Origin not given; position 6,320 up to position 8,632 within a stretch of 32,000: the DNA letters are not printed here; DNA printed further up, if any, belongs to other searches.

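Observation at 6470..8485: Initiating phosphoglycosyl transferase in a permuted order, fused to a degenerate GGDEF domain that keeps an I-site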

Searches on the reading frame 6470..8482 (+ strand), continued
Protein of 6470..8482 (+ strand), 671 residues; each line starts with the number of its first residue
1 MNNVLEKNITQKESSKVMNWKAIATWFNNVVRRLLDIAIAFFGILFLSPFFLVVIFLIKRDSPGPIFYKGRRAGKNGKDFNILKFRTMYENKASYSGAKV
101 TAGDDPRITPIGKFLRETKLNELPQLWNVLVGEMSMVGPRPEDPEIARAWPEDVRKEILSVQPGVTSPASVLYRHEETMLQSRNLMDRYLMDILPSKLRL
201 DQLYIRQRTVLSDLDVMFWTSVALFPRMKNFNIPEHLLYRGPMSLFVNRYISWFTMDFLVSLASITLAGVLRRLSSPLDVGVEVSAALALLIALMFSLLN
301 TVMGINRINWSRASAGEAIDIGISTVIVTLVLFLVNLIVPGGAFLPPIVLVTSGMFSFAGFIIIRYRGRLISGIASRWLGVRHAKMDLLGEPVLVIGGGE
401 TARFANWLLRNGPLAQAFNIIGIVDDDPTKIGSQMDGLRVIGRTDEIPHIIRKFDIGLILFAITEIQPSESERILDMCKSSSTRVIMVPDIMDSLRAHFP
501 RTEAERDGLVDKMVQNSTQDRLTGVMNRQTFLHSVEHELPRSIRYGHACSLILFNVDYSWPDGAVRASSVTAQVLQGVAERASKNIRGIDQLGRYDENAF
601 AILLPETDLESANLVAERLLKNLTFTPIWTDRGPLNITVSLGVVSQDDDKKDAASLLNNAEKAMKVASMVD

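Call 95: find_homologous_proteins(query=P0323, max_evalue=1e-20)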
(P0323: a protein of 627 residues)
Query P0323 (627 aa): 2867 proteins with E <= 1e-20 among 8000 candidates; the best 120 are listed.
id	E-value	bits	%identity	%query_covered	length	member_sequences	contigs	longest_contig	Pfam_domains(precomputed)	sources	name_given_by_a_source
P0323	0.0e+0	1414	100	100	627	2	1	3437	PF07238.20,PF13727.13,PF02397.23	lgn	-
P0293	2.2e-155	537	52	78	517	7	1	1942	PF13727.13,PF02397.23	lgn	-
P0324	1.8e-138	481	50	77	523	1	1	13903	PF17836.8,PF13727.13,PF02397.23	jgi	jgi:lipopolysaccharide/colanic/teichoic acid biosynthesis glycosyltransferase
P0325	2.2e-115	405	51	51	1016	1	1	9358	PF07238.20,PF13727.13,PF04321.24,PF16363.12,PF02719.22,PF01073.26,PF22674.3,PF01370.28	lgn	-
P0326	7.6e-104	366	43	71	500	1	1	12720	PF13727.13,PF02397.23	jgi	jgi:lipopolysaccharide/colanic/teichoic acid biosynthesis glycosyltransferase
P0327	8.9e-101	356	43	71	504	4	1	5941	PF13727.13,PF02397.23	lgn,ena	-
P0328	7.4e-94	333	40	73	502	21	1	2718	PF13727.13,PF02397.23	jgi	-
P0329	1.3e-93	333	39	73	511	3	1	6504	PF13727.13,PF02397.23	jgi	jgi:lipopolysaccharide/colanic/teichoic acid biosynthesis glycosyltransferase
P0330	7.0e-75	271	39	59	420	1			PF02397.23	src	-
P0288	1.1e-74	270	36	73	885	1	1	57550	PF13727.13,PF04321.24,PF16363.12,PF02719.22,PF01073.26,PF07993.19,PF13460.13,PF02397.23,PF01370.28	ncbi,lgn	ncbi:MAG TPA: polysaccharide biosynthesis protein [Candidatus Acidoferrales bacterium]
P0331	1.7e-71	260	36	71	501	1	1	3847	PF02397.23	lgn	-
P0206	4.4e-56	209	36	72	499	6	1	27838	PF13727.13,PF02397.23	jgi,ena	-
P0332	5.4e-56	208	34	73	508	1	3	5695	PF13727.13,PF02397.23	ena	-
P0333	6.9e-55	205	32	71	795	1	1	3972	PF13727.13,PF04321.24,PF16363.12,PF02719.22,PF01073.26,PF13460.13,PF02397.23,PF01370.28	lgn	-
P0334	1.2e-54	204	35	72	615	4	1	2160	PF13727.13,PF13384.13,PF02397.23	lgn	-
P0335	2.4e-54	203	35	64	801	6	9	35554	PF13727.13,PF04321.24,PF16363.12,PF02719.22,PF01073.26,PF02397.23,PF01370.28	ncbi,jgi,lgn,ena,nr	ncbi:MAG: hypothetical protein COS27_01450 [Nitrospirae bacterium CG02_land_8_20_14_3_00_41_53]|nr:M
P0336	2.5e-53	200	34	75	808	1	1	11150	PF13727.13,PF04321.24,PF16363.12,PF02719.22,PF01073.26,PF07993.19,PF13460.13,PF00106.32,PF02397.23,PF01370.28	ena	-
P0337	3.7e-53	199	32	73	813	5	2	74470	PF08659.17,PF13727.13,PF04321.24,PF16363.12,PF02719.22,PF01073.26,PF07993.19,PF02397.23,PF01370.28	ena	-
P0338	3.9e-53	199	31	74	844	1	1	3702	PF13727.13,PF04321.24,PF16363.12,PF02719.22,PF01073.26,PF07993.19,PF13460.13,PF00106.32,PF02397.23,PF01370.28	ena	-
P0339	4.9e-53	199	34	66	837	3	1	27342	PF13727.13,PF04321.24,PF16363.12,PF02719.22,PF01073.26,PF02397.23,PF01370.28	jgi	jgi:FlaA1/EpsC-like NDP-sugar epimerase/lipopolysaccharide/colanic/teichoic acid biosynthesis glycos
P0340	1.4e-52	197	34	72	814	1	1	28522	PF13727.13,PF04321.24,PF16363.12,PF02719.22,PF01073.26,PF02397.23,PF01370.28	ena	-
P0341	2.1e-52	197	34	68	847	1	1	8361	PF13727.13,PF04321.24,PF16363.12,PF02719.22,PF01073.26,PF00106.32,PF02397.23,PF01370.28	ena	-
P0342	2.2e-52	196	31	73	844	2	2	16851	PF13727.13,PF04321.24,PF16363.12,PF02719.22,PF01073.26,PF02397.23,PF01370.28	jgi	-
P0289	5.4e-52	195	32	72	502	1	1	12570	PF17836.8,PF13727.13,PF02397.23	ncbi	-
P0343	9.8e-52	194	33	71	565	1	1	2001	PF02397.23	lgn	-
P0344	2.0e-51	193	33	72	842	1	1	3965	PF08659.17,PF13727.13,PF04321.24,PF16363.12,PF02719.22,PF01073.26,PF00106.32,PF02397.23,PF01370.28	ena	-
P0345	3.7e-51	192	33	72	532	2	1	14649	PF02397.23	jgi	jgi:lipopolysaccharide/colanic/teichoic acid biosynthesis glycosyltransferase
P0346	4.6e-51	192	35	74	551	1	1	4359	PF13727.13,PF02397.23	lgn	-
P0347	4.9e-51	192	33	73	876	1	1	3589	PF08659.17,PF13727.13,PF04321.24,PF16363.12,PF02719.22,PF01073.26,PF07993.19,PF02397.23,PF01370.28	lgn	-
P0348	6.4e-51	192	35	74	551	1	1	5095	PF13727.13,PF02397.23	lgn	-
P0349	6.5e-51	192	31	75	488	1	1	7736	PF13727.13,PF02397.23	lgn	-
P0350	1.1e-50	191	35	74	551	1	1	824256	PF13727.13,PF02397.23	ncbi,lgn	-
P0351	1.4e-50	190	35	74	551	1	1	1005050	PF13727.13,PF02397.23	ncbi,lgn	-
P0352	1.5e-50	190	32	72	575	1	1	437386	PF13727.13,PF02397.23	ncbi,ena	-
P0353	1.9e-50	190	31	72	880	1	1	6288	PF13727.13,PF04321.24,PF16363.12,PF02719.22,PF01073.26,PF07993.19,PF02397.23,PF01370.28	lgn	-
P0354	2.7e-50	190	32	71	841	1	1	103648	PF13727.13,PF04321.24,PF16363.12,PF02719.22,PF01073.26,PF13460.13,PF02397.23,PF01370.28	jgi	jgi:FlaA1/EpsC-like NDP-sugar epimerase/lipopolysaccharide/colanic/teichoic acid biosynthesis glycos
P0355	3.4e-50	189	34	70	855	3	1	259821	PF13727.13,PF04321.24,PF16363.12,PF02719.22,PF01073.26,PF00106.32,PF02397.23,PF01370.28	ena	-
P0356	5.0e-50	189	34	72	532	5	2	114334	PF02397.23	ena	-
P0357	5.2e-50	189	33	68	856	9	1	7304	PF13727.13,PF04321.24,PF16363.12,PF02719.22,PF01073.26,PF02397.23,PF01370.28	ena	-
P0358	7.0e-50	188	33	70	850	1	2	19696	PF13727.13,PF04321.24,PF16363.12,PF02719.22,PF01073.26,PF00106.32,PF02397.23,PF01370.28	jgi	jgi:FlaA1/EpsC-like NDP-sugar epimerase/lipopolysaccharide/colanic/teichoic acid biosynthesis glycos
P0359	2.0e-49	187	35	67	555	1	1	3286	PF13727.13,PF02397.23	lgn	-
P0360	2.0e-49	187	35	67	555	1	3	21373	PF13727.13,PF02397.23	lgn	-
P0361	2.3e-49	187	32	69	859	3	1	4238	PF13727.13,PF04321.24,PF16363.12,PF02719.22,PF01073.26,PF00106.32,PF02397.23,PF01370.28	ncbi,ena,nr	nr:polysaccharide biosynthesis protein [Nitrosomonas nitrosa]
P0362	2.4e-49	186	35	67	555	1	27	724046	PF13727.13,PF02397.23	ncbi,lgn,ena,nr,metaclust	ncbi:MAG: hypothetical protein BGO78_12290 [Chloroflexi bacterium 44-23]|nr:MAG: hypothetical protei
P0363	2.4e-49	186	35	67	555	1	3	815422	PF13727.13,PF02397.23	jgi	-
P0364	2.4e-49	186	35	67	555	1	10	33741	PF13727.13,PF02397.23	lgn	-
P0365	3.4e-49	186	33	72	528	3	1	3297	PF02397.23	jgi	jgi:lipopolysaccharide/colanic/teichoic acid biosynthesis glycosyltransferase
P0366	6.0e-49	185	34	72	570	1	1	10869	PF13727.13,PF02397.23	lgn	-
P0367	1.9e-48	184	33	69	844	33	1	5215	PF13727.13,PF04321.24,PF16363.12,PF02719.22,PF01073.26,PF00106.32,PF02397.23,PF01370.28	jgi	jgi:FlaA1/EpsC-like NDP-sugar epimerase/lipopolysaccharide/colanic/teichoic acid biosynthesis glycos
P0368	2.4e-48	183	34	72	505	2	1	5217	PF13727.13,PF02397.23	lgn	-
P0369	2.5e-48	183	32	66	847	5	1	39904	PF13727.13,PF04321.24,PF16363.12,PF02719.22,PF01073.26,PF00106.32,PF02397.23,PF01370.28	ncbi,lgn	-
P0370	4.0e-48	182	31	73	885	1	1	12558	PF13727.13,PF04321.24,PF16363.12,PF02719.22,PF01073.26,PF00106.32,PF02397.23,PF01370.28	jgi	jgi:FlaA1/EpsC-like NDP-sugar epimerase/lipopolysaccharide/colanic/teichoic acid biosynthesis glycos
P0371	5.5e-48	182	33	69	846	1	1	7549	PF13727.13,PF04321.24,PF16363.12,PF02719.22,PF01073.26,PF02397.23,PF01370.28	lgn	-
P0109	6.8e-48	182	31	72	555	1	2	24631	PF13727.13,PF02397.23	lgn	-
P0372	6.8e-48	182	33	70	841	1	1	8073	PF08659.17,PF13727.13,PF04321.24,PF16363.12,PF02719.22,PF01073.26,PF02397.23,PF01370.28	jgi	jgi:FlaA1/EpsC-like NDP-sugar epimerase/lipopolysaccharide/colanic/teichoic acid biosynthesis glycos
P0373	6.9e-48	182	33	71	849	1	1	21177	PF13727.13,PF04321.24,PF16363.12,PF02719.22,PF01073.26,PF02397.23,PF01370.28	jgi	jgi:FlaA1/EpsC-like NDP-sugar epimerase/lipopolysaccharide/colanic/teichoic acid biosynthesis glycos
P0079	7.5e-48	182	30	76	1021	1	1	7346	PF10111.15,PF13506.14,PF13641.13,PF02397.23,PF00990.27,PF00535.33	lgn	-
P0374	1.1e-47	181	34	71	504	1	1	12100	PF13727.13,PF02397.23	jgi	jgi:lipopolysaccharide/colanic/teichoic acid biosynthesis glycosyltransferase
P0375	2.1e-47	180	33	69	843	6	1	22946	PF08659.17,PF13727.13,PF04321.24,PF16363.12,PF02719.22,PF01073.26,PF07993.19,PF02397.23,PF01370.28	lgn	-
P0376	2.6e-47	180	31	71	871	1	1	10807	PF17836.8,PF13727.13,PF04321.24,PF16363.12,PF02719.22,PF01073.26,PF00106.32,PF02397.23,PF01370.28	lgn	-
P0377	2.7e-47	180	32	67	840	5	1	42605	PF13727.13,PF04321.24,PF16363.12,PF02719.22,PF01073.26,PF02397.23,PF01370.28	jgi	jgi:FlaA1/EpsC-like NDP-sugar epimerase/lipopolysaccharide/colanic/teichoic acid biosynthesis glycos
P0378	3.3e-47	179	32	71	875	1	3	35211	PF13727.13,PF04321.24,PF16363.12,PF02719.22,PF01073.26,PF07993.19,PF13460.13,PF02397.23,PF01370.28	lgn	-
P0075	3.4e-47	179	31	72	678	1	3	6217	PF02397.23,PF00990.27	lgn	-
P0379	3.7e-47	179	32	68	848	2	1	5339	PF13727.13,PF04321.24,PF16363.12,PF02719.22,PF02397.23,PF01370.28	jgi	jgi:FlaA1/EpsC-like NDP-sugar epimerase/lipopolysaccharide/colanic/teichoic acid biosynthesis glycos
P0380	5.7e-47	179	32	68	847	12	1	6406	PF13727.13,PF04321.24,PF16363.12,PF02719.22,PF01073.26,PF00106.32,PF02397.23,PF01370.28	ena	-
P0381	6.3e-47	178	32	78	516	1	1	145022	PF02397.23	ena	-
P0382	6.5e-47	178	32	73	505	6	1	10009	PF13727.13,PF02397.23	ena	-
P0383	7.5e-47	178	35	69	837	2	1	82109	PF08659.17,PF13727.13,PF04321.24,PF16363.12,PF02719.22,PF01073.26,PF02397.23,PF01370.28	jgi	-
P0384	8.4e-47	178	33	73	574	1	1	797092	PF02397.23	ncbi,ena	-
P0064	1.1e-46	178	32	71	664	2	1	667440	PF13727.13,PF02397.23,PF00990.27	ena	-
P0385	1.3e-46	177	32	68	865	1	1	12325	PF13727.13,PF04321.24,PF16363.12,PF02719.22,PF01073.26,PF07993.19,PF02397.23,PF01370.28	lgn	-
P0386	2.1e-46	177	33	66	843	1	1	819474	PF04321.24,PF16363.12,PF02719.22,PF01073.26,PF00106.32,PF02397.23,PF01370.28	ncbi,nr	ncbi:MAG: polysaccharide biosynthesis protein [Nitrospira sp.]|nr:polysaccharide biosynthesis protei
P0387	2.4e-46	177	32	69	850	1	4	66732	PF13727.13,PF04321.24,PF16363.12,PF02719.22,PF01073.26,PF02397.23,PF01370.28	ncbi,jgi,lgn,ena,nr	ncbi:MAG: polysaccharide biosynthesis protein [Nitrospira sp.]|nr:polysaccharide biosynthesis protei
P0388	3.5e-46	176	31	72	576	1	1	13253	PF13727.13,PF02397.23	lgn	-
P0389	3.8e-46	176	32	70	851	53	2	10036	PF13727.13,PF04321.24,PF16363.12,PF02719.22,PF01073.26,PF02397.23,PF01370.28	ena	-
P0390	4.7e-46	176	33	72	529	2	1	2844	PF02397.23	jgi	jgi:lipopolysaccharide/colanic/teichoic acid biosynthesis glycosyltransferase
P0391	4.9e-46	176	33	65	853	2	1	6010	PF13727.13,PF04321.24,PF16363.12,PF02719.22,PF01073.26,PF02397.23,PF01370.28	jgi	jgi:FlaA1/EpsC-like NDP-sugar epimerase/lipopolysaccharide/colanic/teichoic acid biosynthesis glycos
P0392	5.4e-46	175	33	70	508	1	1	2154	PF13727.13,PF02397.23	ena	-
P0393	7.4e-46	175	31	79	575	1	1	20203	PF02397.23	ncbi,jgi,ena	-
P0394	8.8e-46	175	33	71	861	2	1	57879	PF08659.17,PF13727.13,PF04321.24,PF16363.12,PF02719.22,PF01073.26,PF07993.19,PF02397.23,PF01370.28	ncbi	-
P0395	1.1e-45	174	33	67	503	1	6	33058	PF02397.23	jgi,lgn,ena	-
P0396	1.3e-45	174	32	72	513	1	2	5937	PF13727.13,PF02397.23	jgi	jgi:lipopolysaccharide/colanic/teichoic acid biosynthesis glycosyltransferase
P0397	1.4e-45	174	33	74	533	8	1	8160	PF02397.23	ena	-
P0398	1.5e-45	174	31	67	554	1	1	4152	PF13727.13,PF02397.23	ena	-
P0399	1.5e-45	174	38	30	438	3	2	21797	PF02397.23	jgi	-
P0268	1.6e-45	174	29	74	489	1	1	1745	PF13727.13,PF02397.23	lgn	-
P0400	2.6e-45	173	30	67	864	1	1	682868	PF13727.13,PF04321.24,PF16363.12,PF02719.22,PF01073.26,PF02397.23,PF01370.28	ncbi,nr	ncbi:MAG: polysaccharide biosynthesis protein [Nitrospirae bacterium]|nr:polysaccharide biosynthesis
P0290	3.1e-45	173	41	30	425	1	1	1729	PF02397.23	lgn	-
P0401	3.7e-45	173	32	71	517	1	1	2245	PF13727.13,PF02397.23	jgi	jgi:lipopolysaccharide/colanic/teichoic acid biosynthesis glycosyltransferase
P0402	3.7e-45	173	30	76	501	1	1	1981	PF13727.13,PF02397.23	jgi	jgi:lipopolysaccharide/colanic/teichoic acid biosynthesis glycosyltransferase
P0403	6.4e-45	172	34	68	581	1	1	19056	PF02397.23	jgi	jgi:lipopolysaccharide/colanic/teichoic acid biosynthesis glycosyltransferase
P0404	7.8e-45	172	33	64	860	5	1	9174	PF08659.17,PF17836.8,PF13727.13,PF04321.24,PF16363.12,PF02719.22,PF01073.26,PF07993.19,PF02397.23,PF01370.28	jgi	jgi:FlaA1/EpsC-like NDP-sugar epimerase/lipopolysaccharide/colanic/teichoic acid biosynthesis glycos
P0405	9.0e-45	171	33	68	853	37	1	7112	PF13727.13,PF04321.24,PF16363.12,PF02719.22,PF01073.26,PF07993.19,PF13460.13,PF00106.32,PF02397.23,PF01370.28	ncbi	-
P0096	9.2e-45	171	33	72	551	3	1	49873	PF13727.13,PF02397.23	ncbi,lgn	-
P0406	1.2e-44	171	31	72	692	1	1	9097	PF07238.20,PF13727.13,PF02397.23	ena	-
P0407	1.7e-44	170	31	72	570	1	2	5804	PF13727.13,PF02397.23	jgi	jgi:lipopolysaccharide/colanic/teichoic acid biosynthesis glycosyltransferase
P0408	1.9e-44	170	32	72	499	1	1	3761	PF13727.13,PF02397.23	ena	-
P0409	2.5e-44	170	33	70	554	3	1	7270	PF13727.13,PF02397.23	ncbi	-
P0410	3.5e-44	169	29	72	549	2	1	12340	PF02397.23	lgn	-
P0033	4.2e-44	169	41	30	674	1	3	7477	PF13727.13,PF02397.23,PF00990.27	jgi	jgi:diguanylate cyclase (GGDEF)-like protein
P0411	5.4e-44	169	32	67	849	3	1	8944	PF08659.17,PF13727.13,PF04321.24,PF16363.12,PF02719.22,PF01073.26,PF02397.23,PF01370.28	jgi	-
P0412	5.4e-44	169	31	72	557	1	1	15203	PF13727.13,PF02397.23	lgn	-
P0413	6.2e-44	169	32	78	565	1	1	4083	PF13727.13,PF02397.23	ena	-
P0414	1.0e-43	168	42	25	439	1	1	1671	PF02397.23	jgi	-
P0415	3.5e-43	166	31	72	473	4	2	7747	PF13727.13,PF02397.23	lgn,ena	-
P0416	7.3e-43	165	32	72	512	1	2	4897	PF02397.23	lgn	-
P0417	1.5e-42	164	32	68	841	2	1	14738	PF13727.13,PF04321.24,PF16363.12,PF02719.22,PF01073.26,PF07993.19,PF02397.23,PF01370.28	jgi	-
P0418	1.7e-42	164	30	70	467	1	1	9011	PF13727.13,PF02397.23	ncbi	-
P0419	2.2e-42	163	32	72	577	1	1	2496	PF13727.13,PF02397.23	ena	-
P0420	2.3e-42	163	33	72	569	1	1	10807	PF13727.13,PF02397.23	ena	-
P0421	2.3e-42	163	30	77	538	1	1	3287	PF13727.13,PF02397.23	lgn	-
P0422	3.4e-42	163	32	68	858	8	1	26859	PF13727.13,PF04321.24,PF16363.12,PF02719.22,PF01073.26,PF07993.19,PF00106.32,PF02397.23,PF01370.28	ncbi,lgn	-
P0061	5.6e-42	162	30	73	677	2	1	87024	PF13727.13,PF02397.23,PF00990.27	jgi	jgi:diguanylate cyclase (GGDEF)-like protein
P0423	8.9e-42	161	30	72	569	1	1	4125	PF13727.13,PF02397.23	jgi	jgi:lipopolysaccharide/colanic/teichoic acid biosynthesis glycosyltransferase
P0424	1.1e-41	161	30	81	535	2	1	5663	PF13727.13,PF02397.23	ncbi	-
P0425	1.5e-41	161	32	75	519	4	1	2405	PF13727.13,PF02397.23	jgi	jgi:lipopolysaccharide/colanic/teichoic acid biosynthesis glycosyltransferase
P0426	2.8e-41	160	31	68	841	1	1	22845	PF08659.17,PF13727.13,PF04321.24,PF16363.12,PF02719.22,PF01073.26,PF07993.19,PF02397.23,PF01370.28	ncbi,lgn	-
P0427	3.2e-41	160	32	70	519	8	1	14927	PF13727.13,PF02397.23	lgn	-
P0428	3.4e-41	160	31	71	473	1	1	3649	PF13727.13,PF02397.23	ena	-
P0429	4.1e-41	159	30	72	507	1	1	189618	PF02397.23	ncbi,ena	-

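Call 96: search_protein_families(library=pfam, proteins=[P0406, P0325, P0334], max_evalue=0.001)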
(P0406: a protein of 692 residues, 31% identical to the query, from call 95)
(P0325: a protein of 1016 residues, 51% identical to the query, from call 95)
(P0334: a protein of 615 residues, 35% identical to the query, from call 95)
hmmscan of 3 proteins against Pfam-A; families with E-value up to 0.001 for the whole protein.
P0406 (692 aa): 3 families
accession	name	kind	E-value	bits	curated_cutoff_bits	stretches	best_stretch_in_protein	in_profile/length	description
PF02397.22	Bac_transf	-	4.7e-60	202.6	27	1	121-311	1-177/179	Bacterial sugar transferase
PF13727.12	CoA_binding_3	-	1.5e-06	28.8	25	1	395-573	8-175/175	CoA-binding domain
PF07238.19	PilZ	-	4.8e-06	27.3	22.5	1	4-107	2-100/102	PilZ domain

P0325 (1016 aa): 10 families
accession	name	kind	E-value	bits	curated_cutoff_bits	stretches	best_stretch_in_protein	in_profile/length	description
PF02719.21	Polysacc_synt_2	-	3.2e-33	115.6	20.2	1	573-740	1-175/293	Polysaccharide biosynthesis protein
PF13727.12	CoA_binding_3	-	2e-14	54.4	25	2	216-391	2-164/175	CoA-binding domain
PF01370.27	Epimerase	-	1.5e-12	47.9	20.9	1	573-699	1-118/240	NAD dependent epimerase/dehydratase family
PF07238.19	PilZ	-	4e-11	43.6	22.5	1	911-1001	1-89/102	PilZ domain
PF04321.23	RmlD_sub_bind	-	1.7e-08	34.3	27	1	572-699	2-104/287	RmlD substrate binding domain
PF16363.11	GDP_Man_Dehyd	-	3.5e-06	27.1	27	1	574-699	1-132/332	GDP-mannose 4,6 dehydratase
PF01073.25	3Beta_HSD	-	4.8e-06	26.2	22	1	574-699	1-119/280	3-beta hydroxysteroid dehydrogenase/isomerase family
PF17836.7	PglD_N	-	5.6e-05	24.1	23.4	0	433-501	1-65/78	PglD N-terminal domain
PF13460.12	NAD_binding_10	-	7.4e-05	23.1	27.2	0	648-702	63-104/184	NAD(P)H-binding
PF01113.26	DapB_N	-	0.00042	20.8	25.6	0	572-594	2-24/124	Dihydrodipicolinate reductase, N-terminus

P0334 (615 aa): 3 families
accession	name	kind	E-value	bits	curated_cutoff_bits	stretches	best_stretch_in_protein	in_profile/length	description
PF02397.22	Bac_transf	-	1.5e-55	188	27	1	140-333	1-178/179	Bacterial sugar transferase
PF13727.12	CoA_binding_3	-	1e-09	39.1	25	1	418-596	9-175/175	CoA-binding domain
PF13384.12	HTH_23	-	2.1e-06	27.8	24.6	1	33-74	6-47/50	Homeodomain-like domain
